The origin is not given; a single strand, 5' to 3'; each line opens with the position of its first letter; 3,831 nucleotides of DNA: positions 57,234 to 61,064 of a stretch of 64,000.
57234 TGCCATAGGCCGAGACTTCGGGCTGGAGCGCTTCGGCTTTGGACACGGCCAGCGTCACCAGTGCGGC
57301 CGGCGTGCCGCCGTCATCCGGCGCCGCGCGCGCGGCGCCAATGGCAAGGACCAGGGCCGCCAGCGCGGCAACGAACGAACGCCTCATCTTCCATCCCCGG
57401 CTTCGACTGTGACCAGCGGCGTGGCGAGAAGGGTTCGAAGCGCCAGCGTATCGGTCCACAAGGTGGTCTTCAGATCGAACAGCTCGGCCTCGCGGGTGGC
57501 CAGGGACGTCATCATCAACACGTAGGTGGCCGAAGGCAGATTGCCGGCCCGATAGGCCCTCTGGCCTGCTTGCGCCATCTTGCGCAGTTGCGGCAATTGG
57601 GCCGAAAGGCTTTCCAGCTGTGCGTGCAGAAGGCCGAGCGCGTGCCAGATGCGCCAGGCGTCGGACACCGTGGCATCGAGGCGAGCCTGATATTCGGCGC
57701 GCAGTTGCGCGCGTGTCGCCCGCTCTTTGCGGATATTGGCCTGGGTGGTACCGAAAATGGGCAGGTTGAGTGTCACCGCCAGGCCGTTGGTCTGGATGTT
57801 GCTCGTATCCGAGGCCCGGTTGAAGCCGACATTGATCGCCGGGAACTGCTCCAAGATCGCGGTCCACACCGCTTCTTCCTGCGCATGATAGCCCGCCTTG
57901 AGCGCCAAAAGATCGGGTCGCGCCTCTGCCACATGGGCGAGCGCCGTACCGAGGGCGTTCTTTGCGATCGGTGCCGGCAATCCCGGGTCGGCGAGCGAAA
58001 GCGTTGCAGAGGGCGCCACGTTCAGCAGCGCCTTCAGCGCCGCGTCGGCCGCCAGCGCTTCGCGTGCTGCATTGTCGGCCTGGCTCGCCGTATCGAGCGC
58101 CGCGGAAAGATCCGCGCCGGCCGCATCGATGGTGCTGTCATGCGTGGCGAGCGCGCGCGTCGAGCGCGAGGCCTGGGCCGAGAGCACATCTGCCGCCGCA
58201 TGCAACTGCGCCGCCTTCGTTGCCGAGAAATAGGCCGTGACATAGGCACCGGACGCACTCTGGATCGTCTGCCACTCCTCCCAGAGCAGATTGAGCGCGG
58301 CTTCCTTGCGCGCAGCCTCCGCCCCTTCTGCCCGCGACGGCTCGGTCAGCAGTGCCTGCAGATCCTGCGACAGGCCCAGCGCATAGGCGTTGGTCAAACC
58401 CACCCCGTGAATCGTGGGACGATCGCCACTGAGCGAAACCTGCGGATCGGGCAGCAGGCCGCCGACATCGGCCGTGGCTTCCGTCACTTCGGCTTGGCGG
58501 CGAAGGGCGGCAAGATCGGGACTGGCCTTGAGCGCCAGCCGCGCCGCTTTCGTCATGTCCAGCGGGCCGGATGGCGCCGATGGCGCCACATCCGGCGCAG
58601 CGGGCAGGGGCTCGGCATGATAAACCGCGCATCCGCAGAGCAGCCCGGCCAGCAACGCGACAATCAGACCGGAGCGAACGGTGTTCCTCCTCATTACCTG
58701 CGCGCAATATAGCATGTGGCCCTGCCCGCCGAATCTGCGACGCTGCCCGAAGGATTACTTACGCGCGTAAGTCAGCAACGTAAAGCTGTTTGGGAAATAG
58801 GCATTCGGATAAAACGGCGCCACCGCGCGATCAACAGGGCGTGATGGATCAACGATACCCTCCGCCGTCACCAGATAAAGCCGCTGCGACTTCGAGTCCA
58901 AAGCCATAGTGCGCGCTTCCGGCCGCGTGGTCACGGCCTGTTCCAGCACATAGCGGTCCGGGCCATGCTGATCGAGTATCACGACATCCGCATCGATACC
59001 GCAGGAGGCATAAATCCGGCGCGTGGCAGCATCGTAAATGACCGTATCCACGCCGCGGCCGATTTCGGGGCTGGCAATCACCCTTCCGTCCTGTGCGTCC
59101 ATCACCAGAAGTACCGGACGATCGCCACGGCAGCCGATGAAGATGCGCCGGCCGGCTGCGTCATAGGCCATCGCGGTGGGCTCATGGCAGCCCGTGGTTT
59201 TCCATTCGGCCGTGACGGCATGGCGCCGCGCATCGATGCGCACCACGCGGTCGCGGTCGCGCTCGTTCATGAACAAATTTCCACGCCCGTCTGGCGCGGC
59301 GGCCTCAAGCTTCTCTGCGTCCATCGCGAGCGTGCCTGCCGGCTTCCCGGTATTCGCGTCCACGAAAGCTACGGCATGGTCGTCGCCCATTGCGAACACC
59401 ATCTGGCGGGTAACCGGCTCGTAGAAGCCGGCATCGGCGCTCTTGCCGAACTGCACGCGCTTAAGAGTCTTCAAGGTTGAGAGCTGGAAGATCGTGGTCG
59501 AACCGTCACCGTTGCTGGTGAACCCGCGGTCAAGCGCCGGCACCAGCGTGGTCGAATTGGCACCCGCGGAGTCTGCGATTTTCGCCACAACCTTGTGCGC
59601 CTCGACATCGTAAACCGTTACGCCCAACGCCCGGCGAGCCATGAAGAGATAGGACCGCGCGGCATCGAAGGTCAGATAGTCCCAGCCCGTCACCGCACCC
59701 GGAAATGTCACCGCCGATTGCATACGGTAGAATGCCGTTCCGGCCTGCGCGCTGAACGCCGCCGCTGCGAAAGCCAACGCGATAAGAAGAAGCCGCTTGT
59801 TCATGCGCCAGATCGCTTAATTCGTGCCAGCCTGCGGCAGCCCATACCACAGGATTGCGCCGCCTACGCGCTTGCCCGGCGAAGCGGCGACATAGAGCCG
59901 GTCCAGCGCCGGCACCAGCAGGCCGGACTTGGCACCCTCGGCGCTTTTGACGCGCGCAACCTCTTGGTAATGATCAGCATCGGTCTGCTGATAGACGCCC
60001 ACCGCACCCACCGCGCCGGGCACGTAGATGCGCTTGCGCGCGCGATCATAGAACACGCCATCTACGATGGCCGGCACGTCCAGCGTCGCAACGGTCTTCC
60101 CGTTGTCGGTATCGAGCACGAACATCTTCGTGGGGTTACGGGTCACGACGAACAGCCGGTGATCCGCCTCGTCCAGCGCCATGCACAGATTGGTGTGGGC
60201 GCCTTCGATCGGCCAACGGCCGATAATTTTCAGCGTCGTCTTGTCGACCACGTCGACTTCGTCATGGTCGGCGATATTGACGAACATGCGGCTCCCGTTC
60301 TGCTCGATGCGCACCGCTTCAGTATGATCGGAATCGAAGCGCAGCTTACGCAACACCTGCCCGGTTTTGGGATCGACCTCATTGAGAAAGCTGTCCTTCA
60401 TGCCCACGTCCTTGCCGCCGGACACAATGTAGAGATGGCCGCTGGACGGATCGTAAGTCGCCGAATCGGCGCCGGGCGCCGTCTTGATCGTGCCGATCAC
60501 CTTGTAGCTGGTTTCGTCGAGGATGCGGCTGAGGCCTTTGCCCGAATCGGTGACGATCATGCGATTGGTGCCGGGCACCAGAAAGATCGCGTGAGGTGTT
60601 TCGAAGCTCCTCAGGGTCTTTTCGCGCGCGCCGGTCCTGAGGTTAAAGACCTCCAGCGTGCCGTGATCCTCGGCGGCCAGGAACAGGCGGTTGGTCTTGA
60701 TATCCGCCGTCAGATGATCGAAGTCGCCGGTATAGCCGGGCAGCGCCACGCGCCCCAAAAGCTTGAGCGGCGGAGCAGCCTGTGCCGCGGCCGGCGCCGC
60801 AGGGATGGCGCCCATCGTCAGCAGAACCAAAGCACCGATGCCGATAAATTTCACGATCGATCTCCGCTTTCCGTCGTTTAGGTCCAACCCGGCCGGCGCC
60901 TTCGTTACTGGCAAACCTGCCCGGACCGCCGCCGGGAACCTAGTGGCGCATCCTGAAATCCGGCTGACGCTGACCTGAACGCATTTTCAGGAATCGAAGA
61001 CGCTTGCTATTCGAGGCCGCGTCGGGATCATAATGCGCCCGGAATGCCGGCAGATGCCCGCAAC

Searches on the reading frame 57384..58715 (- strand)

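Call 61: search_protein_families(library=pfam, proteins=[window:57384-58715:-], max_evalue=0.00001)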
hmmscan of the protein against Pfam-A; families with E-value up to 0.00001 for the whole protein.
window:57384-58715:- (443 aa): 1 family
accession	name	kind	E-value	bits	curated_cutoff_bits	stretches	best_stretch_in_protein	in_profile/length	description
PF02321.23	OEP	-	2e-20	73.9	22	1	257-430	3-186/187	Outer membrane efflux protein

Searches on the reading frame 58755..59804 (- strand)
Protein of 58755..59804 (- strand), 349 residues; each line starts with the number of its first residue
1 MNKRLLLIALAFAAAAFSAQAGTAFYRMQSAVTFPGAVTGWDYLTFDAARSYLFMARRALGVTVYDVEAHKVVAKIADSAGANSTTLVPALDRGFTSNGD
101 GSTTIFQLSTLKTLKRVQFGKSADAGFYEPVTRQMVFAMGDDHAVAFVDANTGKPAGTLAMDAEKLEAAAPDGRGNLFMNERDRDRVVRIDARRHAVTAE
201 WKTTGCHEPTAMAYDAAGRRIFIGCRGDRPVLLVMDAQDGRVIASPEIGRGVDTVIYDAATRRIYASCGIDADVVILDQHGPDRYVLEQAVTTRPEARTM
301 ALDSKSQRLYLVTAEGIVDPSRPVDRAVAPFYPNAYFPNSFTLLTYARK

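Call 61: search_protein_families(library=pfam, proteins=[window:58755-59804:-], max_evalue=0.00001)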
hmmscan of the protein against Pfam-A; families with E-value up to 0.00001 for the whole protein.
window:58755-59804:- (349 aa): 1 family
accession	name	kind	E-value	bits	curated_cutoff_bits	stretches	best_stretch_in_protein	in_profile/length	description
PF25174.1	Beta-prop_THOC3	-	7.6e-09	35.4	305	0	129-279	55-200/272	THOC3 beta-propeller domain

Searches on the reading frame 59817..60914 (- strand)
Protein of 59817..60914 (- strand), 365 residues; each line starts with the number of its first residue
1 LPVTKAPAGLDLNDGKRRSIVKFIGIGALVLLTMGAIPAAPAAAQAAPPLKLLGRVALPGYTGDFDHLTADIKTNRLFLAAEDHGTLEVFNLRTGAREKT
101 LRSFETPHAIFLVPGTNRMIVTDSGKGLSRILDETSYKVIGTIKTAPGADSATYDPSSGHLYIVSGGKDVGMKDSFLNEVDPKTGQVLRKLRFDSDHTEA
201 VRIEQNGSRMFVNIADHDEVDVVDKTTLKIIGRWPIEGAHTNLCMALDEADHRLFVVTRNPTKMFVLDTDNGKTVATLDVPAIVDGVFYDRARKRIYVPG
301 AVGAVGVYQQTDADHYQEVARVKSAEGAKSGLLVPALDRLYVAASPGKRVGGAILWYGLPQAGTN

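Call 61: search_protein_families(library=pfam, proteins=[window:59817-60914:-], max_evalue=0.00001)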
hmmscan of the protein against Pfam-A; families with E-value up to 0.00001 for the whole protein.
window:59817-60914:- (365 aa): 1 family
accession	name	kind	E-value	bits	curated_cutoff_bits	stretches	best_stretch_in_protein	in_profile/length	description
PF25174.1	Beta-prop_THOC3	-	9.3e-07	28.6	305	0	114-277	56-208/272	THOC3 beta-propeller domain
